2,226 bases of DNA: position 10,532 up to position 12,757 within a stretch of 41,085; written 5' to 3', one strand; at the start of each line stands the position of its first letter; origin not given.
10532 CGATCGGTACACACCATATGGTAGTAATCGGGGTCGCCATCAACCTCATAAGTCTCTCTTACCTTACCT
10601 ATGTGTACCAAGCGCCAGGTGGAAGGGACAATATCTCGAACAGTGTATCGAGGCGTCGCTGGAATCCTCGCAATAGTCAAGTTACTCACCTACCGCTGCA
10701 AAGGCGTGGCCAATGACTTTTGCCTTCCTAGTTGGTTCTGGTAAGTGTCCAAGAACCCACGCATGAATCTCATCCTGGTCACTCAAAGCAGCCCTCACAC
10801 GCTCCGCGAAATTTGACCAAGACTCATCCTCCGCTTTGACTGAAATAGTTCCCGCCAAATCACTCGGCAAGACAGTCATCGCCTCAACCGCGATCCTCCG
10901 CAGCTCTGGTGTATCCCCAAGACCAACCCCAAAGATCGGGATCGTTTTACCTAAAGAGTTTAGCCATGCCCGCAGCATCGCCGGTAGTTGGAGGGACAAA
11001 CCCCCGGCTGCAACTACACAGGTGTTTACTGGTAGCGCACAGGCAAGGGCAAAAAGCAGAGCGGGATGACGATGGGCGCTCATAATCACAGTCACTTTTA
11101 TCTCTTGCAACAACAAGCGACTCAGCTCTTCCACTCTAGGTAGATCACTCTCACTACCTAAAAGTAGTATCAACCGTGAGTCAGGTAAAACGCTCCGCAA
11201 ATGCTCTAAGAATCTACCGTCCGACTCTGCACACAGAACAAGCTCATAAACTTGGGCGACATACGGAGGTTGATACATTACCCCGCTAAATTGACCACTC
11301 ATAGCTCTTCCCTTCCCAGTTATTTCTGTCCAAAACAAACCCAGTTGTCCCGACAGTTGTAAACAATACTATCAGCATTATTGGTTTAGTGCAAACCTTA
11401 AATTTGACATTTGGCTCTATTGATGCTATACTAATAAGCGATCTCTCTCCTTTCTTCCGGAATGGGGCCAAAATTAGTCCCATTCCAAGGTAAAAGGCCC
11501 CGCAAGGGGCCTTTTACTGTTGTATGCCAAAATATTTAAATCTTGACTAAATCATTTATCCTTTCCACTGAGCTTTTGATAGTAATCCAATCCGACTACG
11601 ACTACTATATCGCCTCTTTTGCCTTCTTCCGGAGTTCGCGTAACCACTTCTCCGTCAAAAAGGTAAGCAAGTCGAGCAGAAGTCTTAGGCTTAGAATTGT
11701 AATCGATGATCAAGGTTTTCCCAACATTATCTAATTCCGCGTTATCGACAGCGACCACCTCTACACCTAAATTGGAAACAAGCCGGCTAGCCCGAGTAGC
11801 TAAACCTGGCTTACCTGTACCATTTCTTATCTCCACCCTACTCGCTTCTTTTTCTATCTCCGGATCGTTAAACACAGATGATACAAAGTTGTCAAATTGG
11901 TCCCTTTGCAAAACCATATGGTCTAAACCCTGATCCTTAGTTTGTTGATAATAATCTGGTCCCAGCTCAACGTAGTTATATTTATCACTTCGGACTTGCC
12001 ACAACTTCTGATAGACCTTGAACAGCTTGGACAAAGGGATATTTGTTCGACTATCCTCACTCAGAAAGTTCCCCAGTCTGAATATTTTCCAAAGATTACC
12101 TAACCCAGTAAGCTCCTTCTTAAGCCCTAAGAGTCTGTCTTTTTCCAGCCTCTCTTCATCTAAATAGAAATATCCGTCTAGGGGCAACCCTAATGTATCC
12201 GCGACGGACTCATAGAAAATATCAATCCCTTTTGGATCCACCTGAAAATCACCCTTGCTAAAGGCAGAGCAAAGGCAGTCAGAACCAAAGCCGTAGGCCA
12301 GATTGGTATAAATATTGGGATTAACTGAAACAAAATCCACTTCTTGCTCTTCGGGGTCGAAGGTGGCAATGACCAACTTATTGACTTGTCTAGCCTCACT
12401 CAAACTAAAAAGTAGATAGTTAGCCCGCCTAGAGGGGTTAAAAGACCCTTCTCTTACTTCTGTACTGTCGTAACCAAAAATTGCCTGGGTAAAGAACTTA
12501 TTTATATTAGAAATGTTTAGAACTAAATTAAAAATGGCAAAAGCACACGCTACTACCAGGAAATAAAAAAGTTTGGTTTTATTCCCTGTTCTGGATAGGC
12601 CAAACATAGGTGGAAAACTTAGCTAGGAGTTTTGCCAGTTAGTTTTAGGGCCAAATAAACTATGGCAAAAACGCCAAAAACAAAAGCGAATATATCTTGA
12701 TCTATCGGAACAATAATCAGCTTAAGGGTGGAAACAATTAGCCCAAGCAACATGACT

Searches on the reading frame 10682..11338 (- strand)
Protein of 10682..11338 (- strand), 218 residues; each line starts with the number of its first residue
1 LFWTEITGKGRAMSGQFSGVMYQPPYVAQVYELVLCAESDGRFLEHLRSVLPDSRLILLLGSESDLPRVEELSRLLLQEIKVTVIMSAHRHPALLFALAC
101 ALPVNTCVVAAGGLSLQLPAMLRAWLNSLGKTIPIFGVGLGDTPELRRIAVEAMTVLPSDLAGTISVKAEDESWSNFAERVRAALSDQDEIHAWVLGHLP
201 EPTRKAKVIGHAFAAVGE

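Call 79: search_protein_families(library=pfam, proteins=[window:10682-11338:-], max_evalue=0.001)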
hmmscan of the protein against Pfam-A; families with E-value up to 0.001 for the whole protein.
window:10682-11338:- (218 aa): 1 family
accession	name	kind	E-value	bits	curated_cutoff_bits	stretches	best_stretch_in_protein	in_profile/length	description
PF00731.26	AIRC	-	1.9e-06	28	30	1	57-126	3-76/148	AIR carboxylase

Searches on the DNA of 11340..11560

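Call 101: search_rna_families(source=window, start=11340, end=11560, threshold=evalue, max_evalue=10)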
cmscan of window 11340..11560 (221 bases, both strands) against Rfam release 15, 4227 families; matches with E-value up to 10: 20.
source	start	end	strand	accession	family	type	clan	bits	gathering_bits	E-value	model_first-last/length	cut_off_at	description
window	11447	11512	-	RF03142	L2-Alphaproteobacteria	Cis-reg; leader;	-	22.3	37.8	0.0012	1-66/66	no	L2-Alphaproteobacteria ribosomal protein leader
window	11428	11528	+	RF02502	Atu_C8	Gene; sRNA;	-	20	50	0.09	1-122/122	no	Rhizobiales sRNA Atu_C8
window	11487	11530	-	RF02066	STnc320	Gene; sRNA;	-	17.5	50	0.48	1-55/55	no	Salmonella enterica sRNA STnc320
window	11475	11558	+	RF02434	SpF39_sRNA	Gene; sRNA;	-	17.5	60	8.6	1-109/109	no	Streptococcus sRNA SpF39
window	11461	11515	+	RF02591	Spy1786666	Gene; sRNA;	-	17.4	64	0.47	1-87/87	no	S. pyogenes small RNA 1786666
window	11470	11546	-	RF01770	rimP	Cis-reg; leader;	-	16.3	47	2.3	1-102/102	no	Gammaprotebacteria rimP leader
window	11424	11519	-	RF00238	ctRNA_pND324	Gene; antisense;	-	15.6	45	9.5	1-86/86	no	ctRNA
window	11464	11520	+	RF02495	ohsC_RNA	Gene; antitoxin;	-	15.2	50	6.9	1-77/77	no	Oppression of Hydrophobic ORF by sRNA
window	11480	11519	+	RF01490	rli51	Cis-reg;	-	15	48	4.4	1-121/121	no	Listeria snRNA rli51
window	11479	11560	-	RF02502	Atu_C8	Gene; sRNA;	-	14.2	50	3.3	1-122/122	no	Rhizobiales sRNA Atu_C8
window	11488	11519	-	RF03472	mir-623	Gene; miRNA;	-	14.2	70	3.4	1-87/87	no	mir-623 microRNA precursor family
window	11482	11517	+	RF01346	CRISPR-DR36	Gene; CRISPR;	-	14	38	0.92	1-36/36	no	CRISPR RNA direct repeat element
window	11358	11520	+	RF00077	SraB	Gene; sRNA;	-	13.8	130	1.4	1-169/169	no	SraB RNA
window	11491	11523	+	RF00489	ctRNA_p42d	Gene; antisense;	-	13.7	50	3.1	1-46/46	no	ctRNA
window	11458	11544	-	RF00111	SdsR_RyeB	Gene; sRNA;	CL00105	13.5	38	6.5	1-100/100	no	SdsR_RyeB RNA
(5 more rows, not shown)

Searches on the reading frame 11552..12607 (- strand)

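Call 79: search_protein_families(library=pfam, proteins=[window:11552-12607:-], max_evalue=0.001)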
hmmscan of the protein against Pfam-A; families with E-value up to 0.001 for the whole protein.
window:11552-12607:- (351 aa): 1 family
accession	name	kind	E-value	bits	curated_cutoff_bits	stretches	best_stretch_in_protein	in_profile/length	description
PF13399.11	LytR_C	-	2.9e-10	41.4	22.2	1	257-342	3-86/86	LytR cell envelope-related transcriptional attenuator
